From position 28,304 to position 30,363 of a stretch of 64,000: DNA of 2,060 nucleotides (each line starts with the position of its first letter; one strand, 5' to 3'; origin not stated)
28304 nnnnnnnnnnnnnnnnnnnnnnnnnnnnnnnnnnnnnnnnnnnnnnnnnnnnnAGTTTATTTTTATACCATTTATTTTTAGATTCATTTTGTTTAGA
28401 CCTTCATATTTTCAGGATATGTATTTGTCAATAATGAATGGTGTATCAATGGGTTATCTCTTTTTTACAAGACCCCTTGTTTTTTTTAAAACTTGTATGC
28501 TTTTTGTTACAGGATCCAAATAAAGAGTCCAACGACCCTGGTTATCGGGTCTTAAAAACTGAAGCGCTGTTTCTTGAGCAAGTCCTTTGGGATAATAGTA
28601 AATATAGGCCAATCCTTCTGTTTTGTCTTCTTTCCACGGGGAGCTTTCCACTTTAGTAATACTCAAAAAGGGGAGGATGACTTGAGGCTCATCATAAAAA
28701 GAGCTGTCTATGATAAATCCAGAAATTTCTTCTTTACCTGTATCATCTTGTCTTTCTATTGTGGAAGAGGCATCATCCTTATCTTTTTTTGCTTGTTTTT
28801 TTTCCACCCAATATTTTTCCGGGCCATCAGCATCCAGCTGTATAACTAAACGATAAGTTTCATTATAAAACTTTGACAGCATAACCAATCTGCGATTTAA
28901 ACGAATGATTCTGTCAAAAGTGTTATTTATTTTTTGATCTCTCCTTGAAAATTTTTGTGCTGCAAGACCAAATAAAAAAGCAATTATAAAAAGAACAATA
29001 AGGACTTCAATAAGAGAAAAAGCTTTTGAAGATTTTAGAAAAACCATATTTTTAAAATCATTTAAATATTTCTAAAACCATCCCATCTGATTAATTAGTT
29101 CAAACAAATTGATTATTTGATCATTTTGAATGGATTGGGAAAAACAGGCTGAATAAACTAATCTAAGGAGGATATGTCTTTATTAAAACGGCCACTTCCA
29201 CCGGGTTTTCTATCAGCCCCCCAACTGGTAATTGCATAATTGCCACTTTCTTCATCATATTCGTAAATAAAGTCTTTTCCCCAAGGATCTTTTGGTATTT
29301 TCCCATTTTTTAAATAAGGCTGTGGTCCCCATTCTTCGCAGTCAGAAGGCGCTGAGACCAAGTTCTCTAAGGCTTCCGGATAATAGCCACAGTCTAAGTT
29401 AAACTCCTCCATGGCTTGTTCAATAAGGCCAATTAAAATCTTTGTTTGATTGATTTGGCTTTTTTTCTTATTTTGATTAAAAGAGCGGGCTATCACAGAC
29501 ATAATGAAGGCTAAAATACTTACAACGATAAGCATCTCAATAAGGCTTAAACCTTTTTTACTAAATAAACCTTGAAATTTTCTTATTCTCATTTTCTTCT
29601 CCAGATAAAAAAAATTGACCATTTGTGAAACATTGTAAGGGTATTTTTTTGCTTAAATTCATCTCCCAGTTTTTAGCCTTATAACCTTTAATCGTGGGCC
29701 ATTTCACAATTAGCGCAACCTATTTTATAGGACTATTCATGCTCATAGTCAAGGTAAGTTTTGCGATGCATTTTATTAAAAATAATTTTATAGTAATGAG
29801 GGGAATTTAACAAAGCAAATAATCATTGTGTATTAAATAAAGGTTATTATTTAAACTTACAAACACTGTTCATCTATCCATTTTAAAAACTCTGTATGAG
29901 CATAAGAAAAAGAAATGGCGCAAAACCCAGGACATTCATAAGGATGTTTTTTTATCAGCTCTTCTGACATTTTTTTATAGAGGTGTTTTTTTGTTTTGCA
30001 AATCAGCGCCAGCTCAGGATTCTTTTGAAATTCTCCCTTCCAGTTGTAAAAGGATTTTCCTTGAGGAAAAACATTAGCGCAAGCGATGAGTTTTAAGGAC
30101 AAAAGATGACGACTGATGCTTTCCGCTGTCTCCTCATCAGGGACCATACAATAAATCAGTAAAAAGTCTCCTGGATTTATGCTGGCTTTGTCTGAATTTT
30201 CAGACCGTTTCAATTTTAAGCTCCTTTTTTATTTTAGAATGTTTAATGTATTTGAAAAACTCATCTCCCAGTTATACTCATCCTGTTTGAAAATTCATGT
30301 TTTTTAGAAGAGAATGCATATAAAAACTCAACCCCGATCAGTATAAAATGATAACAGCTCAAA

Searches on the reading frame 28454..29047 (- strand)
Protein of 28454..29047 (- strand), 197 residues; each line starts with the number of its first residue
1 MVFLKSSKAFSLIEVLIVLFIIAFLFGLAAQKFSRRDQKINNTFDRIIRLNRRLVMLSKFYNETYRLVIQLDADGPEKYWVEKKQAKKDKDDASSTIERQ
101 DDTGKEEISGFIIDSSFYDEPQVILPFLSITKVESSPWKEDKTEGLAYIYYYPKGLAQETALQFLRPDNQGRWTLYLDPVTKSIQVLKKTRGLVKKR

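Call 6: search_protein_families(library=pfam, proteins=[window:28454-29047:-], max_evalue=0.01)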
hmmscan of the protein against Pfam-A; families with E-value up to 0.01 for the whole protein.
window:28454-29047:- (197 aa): 1 family
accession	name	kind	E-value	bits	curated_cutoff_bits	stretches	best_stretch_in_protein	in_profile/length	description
PF07963.17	N_methyl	-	6.2e-06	26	21.2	1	5-29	2-26/27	Prokaryotic N-terminal methylation motif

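Call 51: search_protein_families(library=ncbifam, proteins=[window:28454-29047:-], max_evalue=0.01)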
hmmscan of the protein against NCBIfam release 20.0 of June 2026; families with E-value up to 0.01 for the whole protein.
window:28454-29047:- (197 aa): 7 families
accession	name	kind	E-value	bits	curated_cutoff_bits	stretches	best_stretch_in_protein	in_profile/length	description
TIGR01708.2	typeII_sec_gspH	equivalog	3.4e-05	23.9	80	1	9-76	3-70/169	type II secretion system minor pseudopilin GspH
NF040999.1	pilin_ComGC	equivalog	0.00016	21.8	75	1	8-43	2-37/84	competence type IV pilus major pilin ComGC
TIGR02532.1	IV_pilin_GFxxxE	domain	0.00047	19.9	16.3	1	8-29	2-23/24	prepilin-type N-terminal cleavage/methylation domain-containing protein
NF041013.1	T4P_ComGE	equivalog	0.00051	20.1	49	1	5-42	1-38/83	competence type IV pilus minor pilin ComGE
TIGR01710.1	typeII_sec_gspG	equivalog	0.0038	17.3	88.85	1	9-40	2-34/134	type II secretion system major pseudopilin GspG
NF040982.1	ComGD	equivalog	0.0045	17.4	70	1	8-42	2-36/139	competence type IV pilus minor pilin ComGD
NF007800.0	PRK10506.1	equivalog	0.0094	15.8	158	0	5-73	6-76/163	prepilin peptidase-dependent protein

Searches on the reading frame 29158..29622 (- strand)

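Call 6: search_protein_families(library=pfam, proteins=[window:29158-29622:-], max_evalue=0.01)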
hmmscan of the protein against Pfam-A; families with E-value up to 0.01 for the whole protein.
window:29158-29622:- (154 aa): 3 families
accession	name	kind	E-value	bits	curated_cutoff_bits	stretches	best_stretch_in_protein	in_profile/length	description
PF08334.16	T2SSG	-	1.8e-23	83.1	21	1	50-151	4-106/108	Type II secretion system (T2SS), protein G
PF07963.17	N_methyl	-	3.1e-05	23.8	21.2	1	21-44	3-26/27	Prokaryotic N-terminal methylation motif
PF11773.13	ComGE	-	0.0027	18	25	1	27-62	2-37/82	Competence system putative prepilin ComGE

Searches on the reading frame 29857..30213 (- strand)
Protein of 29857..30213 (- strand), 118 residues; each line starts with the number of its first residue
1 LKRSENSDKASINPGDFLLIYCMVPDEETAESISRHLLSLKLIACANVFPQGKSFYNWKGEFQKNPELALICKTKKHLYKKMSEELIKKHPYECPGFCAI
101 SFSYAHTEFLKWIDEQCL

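Call 47: search_protein_families(library=pfam, proteins=[window:29857-30213:-], max_evalue=0.001)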
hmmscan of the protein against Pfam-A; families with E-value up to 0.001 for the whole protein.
window:29857-30213:- (118 aa): 1 family
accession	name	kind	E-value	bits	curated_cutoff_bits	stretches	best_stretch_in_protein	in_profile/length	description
PF03091.20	CutA1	-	1.3e-28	99.2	22.4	1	19-115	2-98/99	CutA1 divalent ion tolerance protein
